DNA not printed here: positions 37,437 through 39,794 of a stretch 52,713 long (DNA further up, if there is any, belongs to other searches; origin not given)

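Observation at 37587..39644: Extracytoplasmic vWA (MIDAS-intact) domain fused to the TadB platform protein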

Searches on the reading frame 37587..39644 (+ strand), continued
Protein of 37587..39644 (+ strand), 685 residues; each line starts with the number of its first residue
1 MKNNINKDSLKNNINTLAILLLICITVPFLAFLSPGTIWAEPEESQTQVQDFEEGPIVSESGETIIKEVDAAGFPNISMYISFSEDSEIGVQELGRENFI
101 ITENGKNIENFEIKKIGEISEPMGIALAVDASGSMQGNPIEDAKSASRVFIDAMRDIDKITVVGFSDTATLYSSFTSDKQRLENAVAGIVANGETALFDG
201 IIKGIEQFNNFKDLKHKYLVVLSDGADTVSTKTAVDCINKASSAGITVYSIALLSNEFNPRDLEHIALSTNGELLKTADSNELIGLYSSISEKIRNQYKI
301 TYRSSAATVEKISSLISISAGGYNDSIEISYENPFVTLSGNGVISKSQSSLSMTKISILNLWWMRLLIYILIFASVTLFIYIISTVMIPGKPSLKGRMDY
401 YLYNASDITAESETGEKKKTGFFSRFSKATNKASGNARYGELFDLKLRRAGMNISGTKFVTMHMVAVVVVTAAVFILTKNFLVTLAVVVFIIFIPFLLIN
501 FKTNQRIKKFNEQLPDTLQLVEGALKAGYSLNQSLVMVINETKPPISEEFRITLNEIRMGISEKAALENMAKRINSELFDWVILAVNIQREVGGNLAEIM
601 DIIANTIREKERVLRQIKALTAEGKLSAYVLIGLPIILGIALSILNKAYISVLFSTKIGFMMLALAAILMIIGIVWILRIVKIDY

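Call 16: find_related_loci(query=A1, collection=genome_contigs, flank=10000)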
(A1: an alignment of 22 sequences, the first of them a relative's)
Query A1 (685 aa) in genome_contigs; peptide patterns used: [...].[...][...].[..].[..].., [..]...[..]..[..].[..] (x = any residue, [..] = any of these).
600 stretches matched a pattern (row limit reached: there are more); 375 encode a relative of the query (tblastn E <= 1e-3); the best 80 are kept; 80 distinct loci.
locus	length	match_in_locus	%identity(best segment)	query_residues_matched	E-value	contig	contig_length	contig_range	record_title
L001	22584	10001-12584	34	99-684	6e-104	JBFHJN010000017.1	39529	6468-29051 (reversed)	MAG: Coriobacteriia bacterium isolate Mix_sand07.2021.05.G.64 k141_2726514_length_39529_cov_18.0243, whole genome shotgu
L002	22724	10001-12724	31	70-684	5e-96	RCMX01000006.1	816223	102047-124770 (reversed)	MAG: Actinobacteria bacterium isolate 1MN72D_65_13 NODE_3_length_816362_cov_7_81738, whole genome shotgun sequence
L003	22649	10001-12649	31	98-684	1e-94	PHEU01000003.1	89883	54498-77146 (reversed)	MAG: Actinobacteria bacterium HGW-Actinobacteria-6 08E140C01_scaffold_249, whole genome shotgun sequence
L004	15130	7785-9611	32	56-684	7e-99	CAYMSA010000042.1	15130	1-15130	MAG TPA_asm: uncultured Coriobacteriaceae bacterium isolate binchicken_co27_458 genome assembly, contig: NODE_6955_lengt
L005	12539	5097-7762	32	66-684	8e-90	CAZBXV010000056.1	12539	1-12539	MAG TPA_asm: uncultured Acidimicrobiia bacterium isolate SRP214966_co1_475 genome assembly, contig: NODE_7816_length_125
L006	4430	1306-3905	32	101-684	1e-84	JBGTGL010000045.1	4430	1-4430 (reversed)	MAG: Acidimicrobiia bacterium isolate JTS-RE214 k141_607932, whole genome shotgun sequence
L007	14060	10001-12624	31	97-684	4e-81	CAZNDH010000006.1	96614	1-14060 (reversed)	MAG TPA_asm: uncultured Acidimicrobiaceae bacterium isolate SRP217488_co1_136 genome assembly, contig: NODE_37_length_96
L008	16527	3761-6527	30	56-684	1e-95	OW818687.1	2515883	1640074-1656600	metagenome genome assembly, chromosome: 1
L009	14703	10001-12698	31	61-685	9e-78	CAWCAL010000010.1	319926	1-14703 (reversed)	MAG: uncultured Acidimicrobiales bacterium isolate MFD03804.bin.2.67 genome assembly, contig: contig_59312, whole genome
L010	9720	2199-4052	30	56-685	7e-77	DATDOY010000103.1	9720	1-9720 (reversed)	MAG TPA_asm: Acidimicrobiia bacterium isolate SMAG_U7906 k141_585332, whole genome shotgun sequence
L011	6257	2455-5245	28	60-685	2e-75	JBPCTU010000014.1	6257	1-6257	MAG: Acidimicrobiales bacterium isolate MAG_seacave_99 S1Ck127_361918, whole genome shotgun sequence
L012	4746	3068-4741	30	94-663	4e-75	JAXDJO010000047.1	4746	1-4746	MAG: Actinomycetota bacterium isolate BP_573 scaffold_6026600, whole genome shotgun sequence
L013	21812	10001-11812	29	59-685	9e-72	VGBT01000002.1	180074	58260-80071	MAG: Actinomycetota bacterium isolate K_DeepCast_65m_m2_097 K_DeepCast_65m_m2_097_Ga0194128_10000050, whole genome shotg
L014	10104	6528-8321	30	65-685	6e-70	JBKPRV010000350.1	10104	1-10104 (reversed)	MAG: Actinomycetota bacterium isolate GS_EKS_MAG_00039 GS_EKS_000002554834, whole genome shotgun sequence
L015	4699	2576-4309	29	98-684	4e-69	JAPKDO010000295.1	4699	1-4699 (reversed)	MAG: Acidimicrobiales bacterium isolate ANT-92 NODE_18163_length_4699_cov_4.383721, whole genome shotgun sequence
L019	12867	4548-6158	29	140-684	1e-61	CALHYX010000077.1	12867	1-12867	MAG: uncultured Acidimicrobiales bacterium isolate R2_Bin_MAXBIN__055_1 genome assembly, contig: c_000001580744, whole g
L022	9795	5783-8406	29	127-677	4e-60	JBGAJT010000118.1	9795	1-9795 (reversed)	MAG: Candidatus Nanopelagicales bacterium isolate MAG_MBR_AS.51 MBRAS-51_NODE_118_length_9795_cov_4.374254, whole genome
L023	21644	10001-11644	28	125-684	1e-58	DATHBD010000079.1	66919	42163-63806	MAG TPA_asm: Micromonosporaceae bacterium isolate SMAG_U10707 k141_392352, whole genome shotgun sequence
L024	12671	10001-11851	26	63-685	4e-62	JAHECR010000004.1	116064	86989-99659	MAG: Acidimicrobiaceae bacterium isolate Ww174 NODE_165_length_116064_cov_4.123845, whole genome shotgun sequence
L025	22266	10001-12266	27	124-684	2e-57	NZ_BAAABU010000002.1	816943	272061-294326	Saccharothrix mutabilis subsp. mutabilis strain JCM 3380 sequence02, whole genome shotgun sequence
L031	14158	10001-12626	27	104-683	4e-54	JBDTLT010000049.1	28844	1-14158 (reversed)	MAG: Acidimicrobiales bacterium isolate cluster3_bin.108 NODE_4944_length_28844_cov_14.180972, whole genome shotgun sequ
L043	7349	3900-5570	39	444-680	1e-48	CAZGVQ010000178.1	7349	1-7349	MAG TPA_asm: uncultured Acidimicrobiales bacterium isolate SRP114822_co3_21 genome assembly, contig: NODE_1813_length_73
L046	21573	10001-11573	33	416-684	5e-48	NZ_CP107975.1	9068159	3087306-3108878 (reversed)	Kribbella sp. NBC_00359 chromosome, complete genome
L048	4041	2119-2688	42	495-684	2e-48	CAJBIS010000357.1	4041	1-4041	MAG: uncultured actinobacterium isolate Loc080925-5m_bin-0198 genome assembly, contig: bin-0198:357/489, whole genome sh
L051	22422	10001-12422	28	158-684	4e-47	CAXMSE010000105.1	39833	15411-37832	MAG: uncultured Gammaproteobacteria bacterium isolate 07C-BC-St07_bin.28.orig genome assembly, contig: k141_618021, whol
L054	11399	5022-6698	39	286-684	2e-46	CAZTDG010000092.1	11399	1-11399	MAG TPA_asm: uncultured Acidimicrobiales bacterium isolate SRP114822_co1_81 genome assembly, contig: NODE_1631_length_11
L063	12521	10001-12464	27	104-684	1e-55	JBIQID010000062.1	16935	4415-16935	MAG: Actinomycetota bacterium isolate mag.35e NODE_2018_length_16935, whole genome shotgun sequence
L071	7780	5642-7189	26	176-683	1e-44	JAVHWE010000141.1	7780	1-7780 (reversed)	MAG: Micromonosporaceae bacterium isolate BP_233 scaffold_3647020, whole genome shotgun sequence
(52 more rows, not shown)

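Call 21: predict_structure(alignment_id=A1)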
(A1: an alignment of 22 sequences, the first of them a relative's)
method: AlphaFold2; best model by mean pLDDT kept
length: 685 residues; sequences in the alignment: 22
mean_pLDDT: 76.7   pTM: 0.43
mean pLDDT of the five models: 76.7, 75.2, 73.5, 72.7, 72.2
residues with pLDDT >= 90: 173; 70-90: 338; 50-70: 63; < 50: 111
segments of 3 or more residues with pLDDT < 50: 1-13, 28-54, 336-360, 384-421, 430-436
pLDDT, mean of each block of 10 residues (from residue 1): 40 55 55 38 34 55 77 82 73 82 85 84 94 94 96 93 96 95 95 95 93 87 94 94 90 89 92 91 93 87 78 85 81 57 32 41 60 64 46 42 34 34 51 50 76 78 82 80 78 83 88 91 90 91 90 89 87 85 82 83 89 87 87 86 81 82 87 86 72
secondary structure, 60 per line:
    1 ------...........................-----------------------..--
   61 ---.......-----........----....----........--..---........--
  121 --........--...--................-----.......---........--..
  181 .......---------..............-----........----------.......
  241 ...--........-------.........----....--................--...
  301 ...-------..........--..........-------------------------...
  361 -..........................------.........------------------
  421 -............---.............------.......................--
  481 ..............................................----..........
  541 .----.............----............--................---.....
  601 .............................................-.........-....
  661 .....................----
elements in order (helices of 4 or more, strands of 3 or more residues): H7-33 E64-70 E76-83 H88-91 E99-103 E111-115 E123-130 H138-153 E159-165 E169-176 H179-187 H197-210 E216-223 H234-243 E246-253 H261-269 E274-277 H280-295 E298-303 E311-320 E323-332 H362-387 H394-402 H422-433 H437-449 H456-478 H481-526 H531-541 H546-558 H563-574 H577-592 H596-645 H647-655 H657-681

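Call 23: search_protein_families(library=pfam, proteins=[L019:4227-6161:+, L031:9734-11707:+, L043:2607-4622:+, L048:751-2691:+, L071:5114-7195:+, L022:5489-7486:+, L051:9626-11569:+, L025:8354-11611:+, L054:3756-5711:+, L063:9800-11731:+], max_evalue=0.001)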
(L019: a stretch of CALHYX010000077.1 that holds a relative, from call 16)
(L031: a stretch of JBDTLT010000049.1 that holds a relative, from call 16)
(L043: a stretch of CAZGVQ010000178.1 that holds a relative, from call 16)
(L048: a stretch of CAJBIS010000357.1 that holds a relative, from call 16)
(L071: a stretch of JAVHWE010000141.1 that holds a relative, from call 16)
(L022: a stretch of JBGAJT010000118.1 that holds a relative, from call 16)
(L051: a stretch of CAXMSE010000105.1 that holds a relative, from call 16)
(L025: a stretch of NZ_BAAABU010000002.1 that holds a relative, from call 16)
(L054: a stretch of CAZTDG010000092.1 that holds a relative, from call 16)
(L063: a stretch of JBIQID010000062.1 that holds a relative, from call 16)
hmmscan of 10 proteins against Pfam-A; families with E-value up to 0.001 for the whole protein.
L019:4227-6161:+ (645 aa): 1 family
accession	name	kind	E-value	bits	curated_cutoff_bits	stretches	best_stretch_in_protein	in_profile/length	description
PF00482.28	T2SSF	-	7.6e-18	65.1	25.2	1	478-602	2-123/125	Type II secretion system (T2SS), protein F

L031:9734-11707:+ (658 aa): 3 families
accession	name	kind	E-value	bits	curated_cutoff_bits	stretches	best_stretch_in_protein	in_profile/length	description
PF00482.28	T2SSF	-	5.5e-18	65.6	25.2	1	493-616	4-124/125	Type II secretion system (T2SS), protein F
PF13519.12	VWA_2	-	2.2e-09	38.3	27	1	111-209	1-104/107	von Willebrand factor type A domain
PF00092.34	VWA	-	3e-09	37.8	23.8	1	112-259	3-155/174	von Willebrand factor type A domain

L043:2607-4622:+ (672 aa): 2 families
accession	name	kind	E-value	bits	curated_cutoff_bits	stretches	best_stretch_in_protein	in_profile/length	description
PF00482.28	T2SSF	-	6.9e-17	62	25.2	1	505-629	2-123/125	Type II secretion system (T2SS), protein F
PF13519.12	VWA_2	-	8.2e-09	36.5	27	1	115-211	1-103/107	von Willebrand factor type A domain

L048:751-2691:+ (647 aa): 3 families
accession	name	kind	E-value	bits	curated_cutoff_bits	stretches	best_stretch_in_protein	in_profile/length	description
PF00482.28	T2SSF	-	4e-20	72.5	25.2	1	480-604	2-123/125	Type II secretion system (T2SS), protein F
PF13519.12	VWA_2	-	1.7e-10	41.9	27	1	90-189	1-103/107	von Willebrand factor type A domain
PF00092.34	VWA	-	6.3e-08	33.5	23.8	1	89-191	1-112/174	von Willebrand factor type A domain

L071:5114-7195:+ (694 aa): 2 families
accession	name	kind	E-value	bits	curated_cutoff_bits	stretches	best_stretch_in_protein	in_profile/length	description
PF00482.28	T2SSF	-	4.7e-19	69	25.2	1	527-652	2-124/125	Type II secretion system (T2SS), protein F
PF13519.12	VWA_2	-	2.1e-12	48.1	27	1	126-226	1-106/107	von Willebrand factor type A domain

L022:5489-7486:+ (666 aa): 3 families
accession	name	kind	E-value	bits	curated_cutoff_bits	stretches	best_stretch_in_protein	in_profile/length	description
PF00482.28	T2SSF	-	3.2e-21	76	25.2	1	499-624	2-124/125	Type II secretion system (T2SS), protein F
PF13519.12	VWA_2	-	1.3e-15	58.4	27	1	97-198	1-102/107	von Willebrand factor type A domain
PF00092.34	VWA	-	1.3e-08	35.7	23.8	1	100-256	5-165/174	von Willebrand factor type A domain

L051:9626-11569:+ (648 aa): 1 family
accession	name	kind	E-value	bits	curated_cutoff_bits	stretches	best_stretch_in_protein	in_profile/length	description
PF00482.28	T2SSF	-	2.2e-18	66.9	25.2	1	481-603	2-121/125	Type II secretion system (T2SS), protein F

L025:8354-11611:+ (1086 aa): 4 families
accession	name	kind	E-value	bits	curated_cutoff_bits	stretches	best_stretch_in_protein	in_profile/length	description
PF13519.12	VWA_2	-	1.9e-18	67.5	27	1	551-649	1-107/107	von Willebrand factor type A domain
PF00482.28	T2SSF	-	7.5e-15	55.4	25.2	1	919-1044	2-124/125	Type II secretion system (T2SS), protein F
PF00092.34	VWA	-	6.6e-10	39.9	23.8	1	551-691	2-155/174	von Willebrand factor type A domain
PF13768.12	VWA_3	-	0.00056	20.4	27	0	551-693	3-152/155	von Willebrand factor type A domain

L054:3756-5711:+ (652 aa): 2 families
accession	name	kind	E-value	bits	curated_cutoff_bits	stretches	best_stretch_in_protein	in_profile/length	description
PF00482.28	T2SSF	-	3.5e-17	63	25.2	1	485-609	2-123/125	Type II secretion system (T2SS), protein F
PF13519.12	VWA_2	-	0.00035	21.6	27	1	90-190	1-105/107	von Willebrand factor type A domain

L063:9800-11731:+ (644 aa): 3 families
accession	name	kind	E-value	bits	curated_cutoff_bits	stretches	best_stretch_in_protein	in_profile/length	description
PF00482.28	T2SSF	-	1.7e-22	80.1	25.2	1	477-601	2-123/125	Type II secretion system (T2SS), protein F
PF13768.12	VWA_3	-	6.1e-08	33.3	27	1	146-239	63-154/155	von Willebrand factor type A domain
PF13519.12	VWA_2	-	2.8e-06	28.4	27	1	89-187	1-104/107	von Willebrand factor type A domain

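Call 25: fold_search(model_id=the predicted structure, library=pdb)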
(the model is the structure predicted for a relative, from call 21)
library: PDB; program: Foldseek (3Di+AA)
matches with E <= 10: 1143; with E <= 0.001: 373
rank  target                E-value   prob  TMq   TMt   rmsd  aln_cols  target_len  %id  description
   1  6fpy_A                5.6e-11  1.00  0.25  0.29   9.8       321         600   14  Inter-alpha-inhibitor heavy chain 1, wild type (released 2019-02-27)
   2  6fpy_B                6.5e-11  1.00  0.26  0.29   9.7       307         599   14  Inter-alpha-inhibitor heavy chain 1, wild type (released 2019-02-27)
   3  6fpz_A                8.3e-11  1.00  0.25  0.29   9.8       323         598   13  Inter-alpha-inhibitor heavy chain 1, D298A (released 2019-02-27)
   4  4fx5                  1.3e-10  1.00  0.25  0.39  11.5       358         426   14  von Willebrand factor type A from Catenulispora acidiphila (released 2012-07-18)
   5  8s05_A                6.1e-10  1.00  0.24  0.42   9.2       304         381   15  ArnAB complex an archaeal ortholog of the Sec23/24 core motif (released 2025-10-29)
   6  8s05_B                8.5e-10  1.00  0.24  0.41   9.2       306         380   14  ArnAB complex an archaeal ortholog of the Sec23/24 core motif (released 2025-10-29)
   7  3ibs_A                4.9e-09  1.00  0.23  0.72   2.8       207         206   19  Crystal structure of conserved hypothetical protein BatB from Bacteroides thetaiotaomicron (released 2009-08-25)
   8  4wfq                  4.9e-09  1.00  0.23  0.77   2.7       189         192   14  Crystal structure of TFIIH subunit (released 2015-02-18)
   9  4cn9_A                5.6e-09  1.00  0.25  0.42   2.9       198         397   20  structure of proximal thread matrix protein 1 (PTMP1) from the mussel byssus with zinc occupied MIDAS motif (released 2014-03-12)
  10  4cn8                  6.5e-09  1.00  0.24  0.41   3.0       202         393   20  Structure of proximal thread matrix protein 1 (PTMP1) from the mussel byssus (released 2014-03-12)
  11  9c4f_I                6.8e-09  1.00  0.23  0.78   2.6       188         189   21  Infectious B19V capsid (released 2024-10-16)
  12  9ykb_B                6.8e-09  1.00  0.23  0.57   3.2       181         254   20  The von Willebrand factor A domain of human capillary morphogenesis gene II, fused to the 1TEL crystallization chapero (released 2025-10-22)
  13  9rt2_C1               7.5e-09  1.00  0.24  0.55   9.2       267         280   17  NetF - ANTXR2 structure (C4) (released 2026-02-18)
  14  1atz_B                7.9e-09  1.00  0.22  0.74   3.1       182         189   17  HUMAN VON WILLEBRAND FACTOR A3 DOMAIN (released 1998-02-25)
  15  7mix_D                7.9e-09  1.00  0.22  0.16  10.0       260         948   14  Human N-type voltage-gated calcium channel Cav2.2 in the presence of ziconotide at 3.0 Angstrom resolution (released 2021-07-07)
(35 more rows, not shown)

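Call 32: list_cluster_members(proteins=[P0002, P0004, P0015, P0021, P0024, P0090, P0099, P0106])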
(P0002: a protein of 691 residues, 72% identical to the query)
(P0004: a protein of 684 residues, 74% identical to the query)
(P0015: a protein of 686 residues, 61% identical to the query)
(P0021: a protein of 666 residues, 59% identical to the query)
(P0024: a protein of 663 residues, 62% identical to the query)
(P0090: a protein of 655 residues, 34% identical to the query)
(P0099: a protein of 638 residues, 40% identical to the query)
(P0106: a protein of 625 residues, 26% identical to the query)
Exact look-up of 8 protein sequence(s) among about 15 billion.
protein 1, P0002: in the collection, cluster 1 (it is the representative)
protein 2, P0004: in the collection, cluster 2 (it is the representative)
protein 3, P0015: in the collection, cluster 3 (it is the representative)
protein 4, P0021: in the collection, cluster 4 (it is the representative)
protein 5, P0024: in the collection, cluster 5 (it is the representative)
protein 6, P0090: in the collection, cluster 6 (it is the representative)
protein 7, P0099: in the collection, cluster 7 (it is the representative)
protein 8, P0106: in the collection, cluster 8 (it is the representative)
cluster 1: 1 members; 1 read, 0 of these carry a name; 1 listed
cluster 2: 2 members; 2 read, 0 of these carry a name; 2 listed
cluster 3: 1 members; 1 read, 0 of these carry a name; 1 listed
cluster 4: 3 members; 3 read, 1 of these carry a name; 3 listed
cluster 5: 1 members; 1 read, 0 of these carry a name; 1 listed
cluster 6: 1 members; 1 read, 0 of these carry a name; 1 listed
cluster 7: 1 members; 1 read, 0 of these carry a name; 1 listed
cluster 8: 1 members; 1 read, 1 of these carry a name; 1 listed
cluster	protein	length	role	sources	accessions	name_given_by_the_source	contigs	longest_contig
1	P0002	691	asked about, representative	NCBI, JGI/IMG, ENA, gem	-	-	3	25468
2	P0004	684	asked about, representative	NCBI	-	-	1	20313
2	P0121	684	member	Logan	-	-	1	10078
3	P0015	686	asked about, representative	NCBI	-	-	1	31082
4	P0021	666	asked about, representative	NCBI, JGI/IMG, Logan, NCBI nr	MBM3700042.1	MAG: VWA domain-containing protein [Actinobacteria bacterium] | VWA domain-containing protein [Actinomycetota bacterium]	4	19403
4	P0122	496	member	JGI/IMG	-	-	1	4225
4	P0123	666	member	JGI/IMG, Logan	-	-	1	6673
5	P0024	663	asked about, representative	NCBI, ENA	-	-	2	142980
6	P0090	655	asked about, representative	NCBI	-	-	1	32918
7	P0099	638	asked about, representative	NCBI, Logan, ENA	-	-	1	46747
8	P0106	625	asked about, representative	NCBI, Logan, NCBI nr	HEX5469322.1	MAG TPA: type II secretion system F family protein [Gaiellaceae bacterium] | type II secretion system F family protein [Gaiellaceae bacterium]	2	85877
